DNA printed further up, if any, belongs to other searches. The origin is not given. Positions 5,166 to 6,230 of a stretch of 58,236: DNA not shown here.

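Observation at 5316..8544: X-Y-Y'-X' quartet of unrecognised paralogous genes at the end of a sugar-modification locus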

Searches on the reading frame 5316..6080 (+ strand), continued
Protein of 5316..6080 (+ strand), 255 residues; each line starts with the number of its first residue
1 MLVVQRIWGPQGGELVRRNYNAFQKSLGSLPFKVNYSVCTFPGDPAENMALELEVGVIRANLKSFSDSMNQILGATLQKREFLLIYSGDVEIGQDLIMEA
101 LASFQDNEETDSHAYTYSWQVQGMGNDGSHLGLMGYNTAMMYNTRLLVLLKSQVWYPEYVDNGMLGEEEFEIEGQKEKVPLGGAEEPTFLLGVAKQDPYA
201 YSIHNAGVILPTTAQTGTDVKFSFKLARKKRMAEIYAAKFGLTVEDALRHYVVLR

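Call 78: search_protein_families(library=pfam, proteins=[L016:2583-3569:+, L017:1452-1940:+, L005:5990-7153:+, L005:8195-8803:-], max_evalue=0.01)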
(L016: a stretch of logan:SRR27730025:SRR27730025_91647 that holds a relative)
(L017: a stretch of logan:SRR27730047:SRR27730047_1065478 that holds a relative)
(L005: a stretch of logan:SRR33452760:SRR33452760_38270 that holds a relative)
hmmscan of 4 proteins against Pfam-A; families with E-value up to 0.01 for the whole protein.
L016:2583-3569:+ (329 aa): 3 families
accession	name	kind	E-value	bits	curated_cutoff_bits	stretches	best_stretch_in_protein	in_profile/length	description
PF05175.20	MTS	-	0.00032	20.8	23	1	88-174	22-107/170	Methyltransferase small domain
PF13649.12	Methyltransf_25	-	0.00058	20.9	27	1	106-198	2-89/97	Methyltransferase domain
PF08242.18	Methyltransf_12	-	0.0073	17.5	30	0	108-164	3-59/98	Methyltransferase domain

L017:1452-1940:+ (163 aa): 0 families

L005:5990-7153:+ (388 aa): 4 families
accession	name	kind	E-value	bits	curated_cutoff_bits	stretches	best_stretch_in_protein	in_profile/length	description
PF00534.26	Glycos_transf_1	-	5.9e-29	101.2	26.4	1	199-363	4-170/172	Glycosyl transferases group 1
PF13692.12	Glyco_trans_1_4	-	7.1e-22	78.6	27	1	212-350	3-139/142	Glycosyl transferases group 1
PF13524.12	Glyco_trans_1_2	-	4.1e-06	27.2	25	1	236-377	7-140/144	Glycosyl transferase-like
PF20706.3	GT4-conflict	-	0.00043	19.8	26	1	208-367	195-356/385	Family 4 Glycosyltransferase in conflict systems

L005:8195-8803:- (202 aa): 0 families

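Call 86: find_encoding_contigs(protein=P0001, flank=5000, max_places=3)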
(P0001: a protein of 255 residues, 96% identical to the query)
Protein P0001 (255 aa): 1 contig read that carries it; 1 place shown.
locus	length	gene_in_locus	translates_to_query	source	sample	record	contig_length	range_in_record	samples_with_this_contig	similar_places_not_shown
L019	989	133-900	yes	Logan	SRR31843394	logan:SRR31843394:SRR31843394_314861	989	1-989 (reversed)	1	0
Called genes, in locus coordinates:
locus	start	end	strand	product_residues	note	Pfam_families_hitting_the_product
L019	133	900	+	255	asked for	-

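Call 97: find_encoding_contigs(protein=P0018, flank=6000, max_places=2)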
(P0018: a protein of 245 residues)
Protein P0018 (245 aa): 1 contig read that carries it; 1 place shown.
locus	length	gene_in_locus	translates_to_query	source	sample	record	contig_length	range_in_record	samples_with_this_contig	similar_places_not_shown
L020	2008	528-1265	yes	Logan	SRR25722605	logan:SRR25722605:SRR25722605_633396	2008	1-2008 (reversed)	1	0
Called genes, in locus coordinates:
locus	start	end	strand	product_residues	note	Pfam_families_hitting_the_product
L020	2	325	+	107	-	?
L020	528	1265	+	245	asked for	-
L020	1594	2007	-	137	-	?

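Call 98: find_encoding_contigs(protein=P0014, flank=6000, max_places=2)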
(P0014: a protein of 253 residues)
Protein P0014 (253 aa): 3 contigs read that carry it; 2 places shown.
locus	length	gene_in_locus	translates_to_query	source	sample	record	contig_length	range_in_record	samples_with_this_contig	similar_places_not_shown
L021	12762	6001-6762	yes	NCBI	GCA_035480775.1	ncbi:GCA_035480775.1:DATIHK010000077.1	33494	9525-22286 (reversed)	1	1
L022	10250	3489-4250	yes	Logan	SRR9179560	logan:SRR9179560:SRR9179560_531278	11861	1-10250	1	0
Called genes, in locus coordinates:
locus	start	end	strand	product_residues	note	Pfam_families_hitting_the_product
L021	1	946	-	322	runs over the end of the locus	PF00535:Glycos_transf_2, PF10111:Glyco_tranf_2_2, PF13641:Glyco_tranf_2_3 (weak)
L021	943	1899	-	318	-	PF00535:Glycos_transf_2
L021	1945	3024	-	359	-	PF01370:Epimerase, PF04321:RmlD_sub_bind, PF16363:GDP_Man_Dehyd, PF01073:3Beta_HSD, PF02719:Polysacc_synt_2, PF07993:NAD_binding_4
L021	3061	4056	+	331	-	PF01073:3Beta_HSD, PF01370:Epimerase, PF02719:Polysacc_synt_2, PF04321:RmlD_sub_bind, PF07993:NAD_binding_4, PF16363:GDP_Man_Dehyd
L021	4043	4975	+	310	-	PF13489:Methyltransf_23 (weak)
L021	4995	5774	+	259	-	-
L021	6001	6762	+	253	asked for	-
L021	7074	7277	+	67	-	-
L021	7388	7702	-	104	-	PF00814:TsaD (weak)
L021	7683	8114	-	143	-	PF02367:TsaE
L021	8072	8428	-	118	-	PF04892:VanZ-LLP1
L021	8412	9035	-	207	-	-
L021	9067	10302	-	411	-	PF13529:Peptidase_C39_2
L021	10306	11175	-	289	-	PF18075:FtsX_ECD, PF02687:FtsX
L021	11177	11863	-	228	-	PF03193:RsgA_GTPase (faint), PF02463:SMC_N (faint), PF00005:ABC_tran, PF13401:AAA_22 (faint), PF13304:AAA_21 (weak)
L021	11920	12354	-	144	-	-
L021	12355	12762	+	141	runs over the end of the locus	-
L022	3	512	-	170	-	?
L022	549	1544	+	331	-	PF01073:3Beta_HSD, PF01370:Epimerase, PF02719:Polysacc_synt_2, PF04321:RmlD_sub_bind, PF07993:NAD_binding_4, PF16363:GDP_Man_Dehyd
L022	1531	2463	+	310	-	PF13489:Methyltransf_23 (weak)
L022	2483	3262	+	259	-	-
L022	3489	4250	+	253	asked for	-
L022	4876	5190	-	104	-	PF00814:TsaD (weak)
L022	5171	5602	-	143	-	PF02367:TsaE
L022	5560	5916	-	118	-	PF04892:VanZ-LLP1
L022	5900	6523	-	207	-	-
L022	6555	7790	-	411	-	PF13529:Peptidase_C39_2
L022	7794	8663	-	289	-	PF18075:FtsX_ECD, PF02687:FtsX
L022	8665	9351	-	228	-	PF03193:RsgA_GTPase (faint), PF02463:SMC_N (faint), PF00005:ABC_tran, PF13401:AAA_22 (faint), PF13304:AAA_21 (weak)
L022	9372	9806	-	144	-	-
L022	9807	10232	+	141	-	-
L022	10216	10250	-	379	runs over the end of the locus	PF02618:YceG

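Call 99: find_encoding_contigs(protein=P0017, flank=6000, max_places=2)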
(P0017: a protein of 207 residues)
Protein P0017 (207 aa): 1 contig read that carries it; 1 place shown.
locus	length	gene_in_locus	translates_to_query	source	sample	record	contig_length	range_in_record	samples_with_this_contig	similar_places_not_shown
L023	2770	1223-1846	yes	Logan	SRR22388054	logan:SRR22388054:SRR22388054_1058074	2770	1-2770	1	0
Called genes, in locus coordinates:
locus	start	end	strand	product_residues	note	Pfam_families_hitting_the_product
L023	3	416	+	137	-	?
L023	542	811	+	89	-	PF00076:RRM_1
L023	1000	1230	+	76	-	-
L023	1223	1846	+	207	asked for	-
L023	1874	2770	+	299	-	?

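Call 112: fold_search(model_id=the predicted structure, library=viral)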
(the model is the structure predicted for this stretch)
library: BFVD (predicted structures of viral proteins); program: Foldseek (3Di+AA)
matches with E <= 10: 635; with E <= 0.001: 42
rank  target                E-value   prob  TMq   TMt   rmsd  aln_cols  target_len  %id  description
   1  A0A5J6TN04            3.4e-06  1.00  0.55  0.61   5.9       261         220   11  (no name in the UniProt tables at hand)
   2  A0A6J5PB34            8.0e-06  1.00  0.53  0.57   5.1       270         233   11  Glyco_tranf_GTA_type domain containing protein [uncultured Caudovirales phage]
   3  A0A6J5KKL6            9.1e-06  1.00  0.52  0.65   6.3       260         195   14  Glycosyltransferase 2-like [uncultured Caudovirales phage]
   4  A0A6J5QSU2            9.6e-06  1.00  0.45  0.42   9.6       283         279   10  Glyco_tranf_GTA_type domain containing protein [uncultured Caudovirales phage]
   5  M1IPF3                1.2e-05  1.00  0.53  0.40   5.8       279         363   11  (no name in the UniProt tables at hand)
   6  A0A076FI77            2.3e-05  1.00  0.46  0.45   9.1       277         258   10  Putative tetracorticopeptide domain containing protein [Aureococcus anophagefferens virus]
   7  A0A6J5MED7            6.4e-05  1.00  0.57  0.55   6.0       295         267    9  COG1216 Predicted glycosyltransferases [uncultured Caudovirales phage]
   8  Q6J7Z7                7.2e-05  1.00  0.51  0.26   6.4       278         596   13  Pas34 [Actinoplanes phage phiAsp2]
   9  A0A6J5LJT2            7.7e-05  1.00  0.47  0.50   8.1       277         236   12  Glyco_tranf_GTA_type domain containing protein [uncultured Caudovirales phage]
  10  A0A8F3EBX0            8.2e-05  1.00  0.47  0.57   8.8       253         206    9  (no name in the UniProt tables at hand)
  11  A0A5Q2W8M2            8.2e-05  1.00  0.49  0.27   9.4       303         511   10  (no name in the UniProt tables at hand)
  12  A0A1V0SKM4            8.2e-05  1.00  0.40  0.44   6.5       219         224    9  Glycosyltransferase [Klosneuvirus KNV1]
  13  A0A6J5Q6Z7            1.0e-04  1.00  0.53  0.58   5.1       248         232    9  Uncharacterized protein [uncultured Caudovirales phage]
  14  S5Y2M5                1.2e-04  1.00  0.51  0.57   6.4       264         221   13  (no name in the UniProt tables at hand)
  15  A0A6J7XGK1            1.8e-04  1.00  0.43  0.48   5.3       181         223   10  Glyco_tranf_GTA_type domain containing protein [uncultured Caudovirales phage]
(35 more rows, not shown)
